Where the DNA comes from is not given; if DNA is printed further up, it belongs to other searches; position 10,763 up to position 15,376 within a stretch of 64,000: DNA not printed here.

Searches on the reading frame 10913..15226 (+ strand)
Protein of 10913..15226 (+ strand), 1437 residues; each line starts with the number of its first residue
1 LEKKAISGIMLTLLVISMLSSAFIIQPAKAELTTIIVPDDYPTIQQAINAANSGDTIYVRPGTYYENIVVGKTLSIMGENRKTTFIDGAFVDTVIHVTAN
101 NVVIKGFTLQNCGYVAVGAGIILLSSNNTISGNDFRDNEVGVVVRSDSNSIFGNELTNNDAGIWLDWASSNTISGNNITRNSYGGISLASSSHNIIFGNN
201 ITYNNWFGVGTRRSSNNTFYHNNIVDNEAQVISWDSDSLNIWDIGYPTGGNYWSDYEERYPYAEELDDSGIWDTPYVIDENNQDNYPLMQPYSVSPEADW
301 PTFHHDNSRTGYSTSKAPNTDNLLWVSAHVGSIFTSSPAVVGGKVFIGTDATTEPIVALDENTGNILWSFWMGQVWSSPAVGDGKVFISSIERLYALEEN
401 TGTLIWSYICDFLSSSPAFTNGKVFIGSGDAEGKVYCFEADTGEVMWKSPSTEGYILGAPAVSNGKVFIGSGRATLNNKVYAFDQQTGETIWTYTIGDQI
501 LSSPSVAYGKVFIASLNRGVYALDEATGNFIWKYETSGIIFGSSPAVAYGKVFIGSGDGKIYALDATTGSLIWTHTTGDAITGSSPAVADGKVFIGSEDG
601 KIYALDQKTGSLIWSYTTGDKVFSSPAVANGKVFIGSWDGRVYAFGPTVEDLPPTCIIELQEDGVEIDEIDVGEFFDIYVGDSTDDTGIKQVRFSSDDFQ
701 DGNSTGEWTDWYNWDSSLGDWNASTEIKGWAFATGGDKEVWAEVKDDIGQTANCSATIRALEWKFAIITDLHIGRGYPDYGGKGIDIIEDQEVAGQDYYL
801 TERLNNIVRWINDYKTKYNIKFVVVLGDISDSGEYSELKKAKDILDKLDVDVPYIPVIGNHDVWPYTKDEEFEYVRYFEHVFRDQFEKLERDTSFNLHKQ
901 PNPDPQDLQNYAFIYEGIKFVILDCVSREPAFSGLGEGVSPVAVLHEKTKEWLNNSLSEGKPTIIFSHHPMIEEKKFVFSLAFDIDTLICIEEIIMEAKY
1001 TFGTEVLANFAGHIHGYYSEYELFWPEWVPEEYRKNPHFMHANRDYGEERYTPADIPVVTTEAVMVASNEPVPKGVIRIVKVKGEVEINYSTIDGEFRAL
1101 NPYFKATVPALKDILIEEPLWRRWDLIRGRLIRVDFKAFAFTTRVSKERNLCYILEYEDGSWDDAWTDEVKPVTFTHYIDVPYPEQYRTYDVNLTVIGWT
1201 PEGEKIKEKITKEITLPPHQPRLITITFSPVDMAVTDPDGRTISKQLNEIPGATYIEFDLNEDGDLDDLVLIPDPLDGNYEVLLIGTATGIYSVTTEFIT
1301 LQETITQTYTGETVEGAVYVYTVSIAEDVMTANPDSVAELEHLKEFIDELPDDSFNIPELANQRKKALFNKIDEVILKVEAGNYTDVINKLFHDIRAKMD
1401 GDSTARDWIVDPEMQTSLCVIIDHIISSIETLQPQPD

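Call 77: search_protein_families(library=pfam, proteins=[window:10913-15226:+], max_evalue=0.00001)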
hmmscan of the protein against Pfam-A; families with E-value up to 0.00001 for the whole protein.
window:10913-15226:+ (1437 aa): 6 families
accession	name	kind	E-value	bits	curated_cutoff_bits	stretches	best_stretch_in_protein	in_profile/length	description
PF13360.13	PQQ_2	-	7.1e-61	206.3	27.6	4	432-577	2-146/233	Outer membrane protein assembly factor BamB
PF13570.13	Beta-prop_ACSF4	-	8.6e-51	173.7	133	2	337-544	8-220/329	Beta-alanine-activating enzyme, beta-propeller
PF05048.19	NosD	-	1.4e-25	90.4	23.6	1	49-257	2-211/212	Periplasmic copper-binding protein (NosD)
PF01011.28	PQQ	-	5.4e-18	65.4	26.7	0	332-497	47-209/595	Glucose/ethanol/alcohol dehydrogenase, beta-propeller domain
PF13229.12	Beta_helix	-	1.1e-17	64.6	25.9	1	95-238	3-149/158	Right handed beta helix region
PF00149.33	Metallophos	-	1.5e-13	52.1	21.5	1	764-1015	2-189/191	Calcineurin-like phosphoesterase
